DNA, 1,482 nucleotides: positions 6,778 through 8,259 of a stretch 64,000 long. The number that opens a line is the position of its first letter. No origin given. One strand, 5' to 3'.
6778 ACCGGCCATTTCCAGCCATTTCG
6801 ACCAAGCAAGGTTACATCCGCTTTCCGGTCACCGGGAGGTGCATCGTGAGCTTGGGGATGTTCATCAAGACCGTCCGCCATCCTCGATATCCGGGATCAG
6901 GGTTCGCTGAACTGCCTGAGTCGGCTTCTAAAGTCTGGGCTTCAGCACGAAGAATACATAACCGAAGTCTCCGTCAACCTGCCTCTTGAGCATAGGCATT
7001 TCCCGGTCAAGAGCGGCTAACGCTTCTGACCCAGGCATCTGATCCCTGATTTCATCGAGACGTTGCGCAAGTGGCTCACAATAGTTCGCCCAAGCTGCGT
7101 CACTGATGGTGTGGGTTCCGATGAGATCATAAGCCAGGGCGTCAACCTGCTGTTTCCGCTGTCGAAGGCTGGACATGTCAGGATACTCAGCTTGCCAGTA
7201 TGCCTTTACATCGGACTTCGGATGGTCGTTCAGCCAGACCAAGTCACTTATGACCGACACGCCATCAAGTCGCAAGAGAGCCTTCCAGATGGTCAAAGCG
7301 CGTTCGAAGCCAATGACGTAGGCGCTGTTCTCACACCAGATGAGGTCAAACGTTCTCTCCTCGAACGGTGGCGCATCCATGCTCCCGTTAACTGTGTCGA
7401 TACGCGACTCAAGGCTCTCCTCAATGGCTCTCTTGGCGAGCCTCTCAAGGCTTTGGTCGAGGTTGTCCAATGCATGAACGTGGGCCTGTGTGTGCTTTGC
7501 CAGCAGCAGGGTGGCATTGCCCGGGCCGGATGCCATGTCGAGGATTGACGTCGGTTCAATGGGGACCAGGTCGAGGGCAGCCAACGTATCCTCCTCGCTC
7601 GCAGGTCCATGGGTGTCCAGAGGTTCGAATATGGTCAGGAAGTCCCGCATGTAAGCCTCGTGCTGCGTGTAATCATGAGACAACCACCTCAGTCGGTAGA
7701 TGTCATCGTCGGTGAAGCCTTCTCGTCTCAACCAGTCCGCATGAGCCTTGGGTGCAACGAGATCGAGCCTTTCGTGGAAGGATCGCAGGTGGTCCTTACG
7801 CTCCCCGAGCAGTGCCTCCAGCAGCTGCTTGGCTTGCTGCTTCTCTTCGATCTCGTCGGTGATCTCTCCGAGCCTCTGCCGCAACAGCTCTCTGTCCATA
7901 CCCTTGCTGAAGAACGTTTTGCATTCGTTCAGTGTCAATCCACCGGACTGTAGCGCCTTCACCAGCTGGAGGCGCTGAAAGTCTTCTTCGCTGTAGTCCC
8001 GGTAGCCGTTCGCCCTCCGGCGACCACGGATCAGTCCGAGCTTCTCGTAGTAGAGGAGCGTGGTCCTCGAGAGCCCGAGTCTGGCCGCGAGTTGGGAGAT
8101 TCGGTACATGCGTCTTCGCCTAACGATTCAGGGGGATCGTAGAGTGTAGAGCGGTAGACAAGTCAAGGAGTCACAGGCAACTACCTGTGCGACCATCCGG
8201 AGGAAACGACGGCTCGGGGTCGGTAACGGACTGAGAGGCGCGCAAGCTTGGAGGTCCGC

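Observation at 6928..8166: Transposon cargo: MerR-HTH fused to a class I SAM methyltransferase, with its own MerR-type 19-bp-spacer promoter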

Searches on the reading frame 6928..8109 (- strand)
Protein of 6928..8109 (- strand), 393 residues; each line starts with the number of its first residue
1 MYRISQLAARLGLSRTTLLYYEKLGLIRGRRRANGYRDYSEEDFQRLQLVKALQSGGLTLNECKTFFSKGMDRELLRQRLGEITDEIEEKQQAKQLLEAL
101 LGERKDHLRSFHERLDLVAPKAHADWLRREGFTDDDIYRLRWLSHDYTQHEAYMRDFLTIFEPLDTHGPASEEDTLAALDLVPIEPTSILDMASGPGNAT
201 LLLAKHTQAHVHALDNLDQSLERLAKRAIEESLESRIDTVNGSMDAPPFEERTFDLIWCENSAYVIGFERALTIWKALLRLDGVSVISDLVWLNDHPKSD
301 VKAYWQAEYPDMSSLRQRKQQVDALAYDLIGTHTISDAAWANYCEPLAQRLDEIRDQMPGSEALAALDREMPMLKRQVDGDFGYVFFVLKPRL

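Call 4: search_protein_families(library=pfam, proteins=[window:6931-8109:-], max_evalue=0.01)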
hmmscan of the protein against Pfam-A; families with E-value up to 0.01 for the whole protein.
window:6931-8109:- (393 aa): 8 families
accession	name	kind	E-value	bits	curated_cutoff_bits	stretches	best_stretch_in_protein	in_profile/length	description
PF13411.12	MerR_1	-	2e-19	69.9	21.6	1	2-67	1-66/69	MerR HTH family regulatory protein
PF13649.12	Methyltransf_25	-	9.8e-13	49.1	27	1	189-281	1-95/97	Methyltransferase domain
PF00376.29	MerR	-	5.7e-11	42.5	28.2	1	3-39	1-38/38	MerR family regulatory protein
PF08241.18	Methyltransf_11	-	3.8e-09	37.5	21.2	1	190-286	1-94/95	Methyltransferase domain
PF13847.12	Methyltransf_31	-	1.9e-07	31.3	27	1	187-304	5-129/145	Methyltransferase domain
PF09278.17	MerR-DNA-bind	-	0.00016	22.7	25.4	1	45-99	2-64/65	MerR, DNA binding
PF08242.18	Methyltransf_12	-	0.00027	22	30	1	190-266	1-78/98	Methyltransferase domain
PF01209.24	Ubie_methyltran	-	0.00028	20.7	20.1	1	185-257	47-120/233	ubiE/COQ5 methyltransferase family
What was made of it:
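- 7909..8106 (-): MerR winged-HTH DNA-binding domain (aa 2-67). PF13411, E 2e-19, profile positions 1-66 of 69 (call 4).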

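Call 6: search_protein_families(library=ncbifam, proteins=[window:6931-8109:-], max_evalue=0.01)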
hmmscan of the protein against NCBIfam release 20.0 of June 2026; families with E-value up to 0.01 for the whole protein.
window:6931-8109:- (393 aa): 33 families (the best 25 are shown)
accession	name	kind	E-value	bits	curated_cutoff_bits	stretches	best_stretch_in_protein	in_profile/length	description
TIGR02051.1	MerR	equivalog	5.9e-12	45.9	150.85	1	3-105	1-106/124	mercury resistance transcriptional regulator MerR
NF007069.0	PRK09514.1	equivalog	7.8e-12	45.4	143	1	1-74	1-75/141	Zn(2+)-responsive transcriptional regulator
TIGR02044.1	CueR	equivalog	2e-11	44.1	147.4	1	4-85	3-93/127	Cu(I)-responsive transcriptional regulator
NF047375.1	HeatShock_HspR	equivalog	2.4e-11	43.5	105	1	1-88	3-91/92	heat shock protein transcriptional repressor HspR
TIGR02043.1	ZntR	equivalog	4.9e-11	42.9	167.95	1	1-73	1-74/131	Zn(2+)-responsive transcriptional regulator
NF045667.1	MTase_DVU1556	equivalog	8e-11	41.8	155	1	175-299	11-131/213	DVU_1556 family methyltransferase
NF041849.1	trans_regNmlR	equivalog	8.1e-10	38.8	175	1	4-91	3-92/117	stress response transcriptional regulator NmlR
TIGR02072.1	BioC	equivalog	5.2e-08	33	184.95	1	183-262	32-106/244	malonyl-ACP O-methyltransferase BioC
NF050798.1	TF_FtsR_Actino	equivalog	2e-07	31.4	150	1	17-54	21-58/223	transcriptional regulator FtsR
NF041675.1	sarc_dimgly_tmase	equivalog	2e-07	31.2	550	1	188-301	69-183/278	sarcosine/dimethylglycine N-methyltransferase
TIGR01950.1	SoxR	equivalog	2.9e-07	30.3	116.9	1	4-69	4-69/142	redox-sensitive transcriptional activator SoxR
NF053782.1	ChlnTransRegdde3219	equivalog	5.8e-07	29.3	450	1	2-94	7-99/278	choline utilization transcriptional activator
TIGR01934.1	MenG_MenH_UbiE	subfamily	8e-07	28.6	158.35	1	185-257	39-110/223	ubiquinone/menaquinone biosynthesis methyltransferase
TIGR02047.1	CadR-PbrR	equivalog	2.2e-06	27.7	151.45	1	3-68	2-68/127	Cd(II)/Pb(II)-responsive transcriptional regulator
NF001242.0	PRK00216.1-3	equivalog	2.7e-06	27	351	1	185-257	70-144/258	bifunctional demethylmenaquinone methyltransferase/2-methoxy-6-polyprenyl-1,4-benzoquinol methylase UbiE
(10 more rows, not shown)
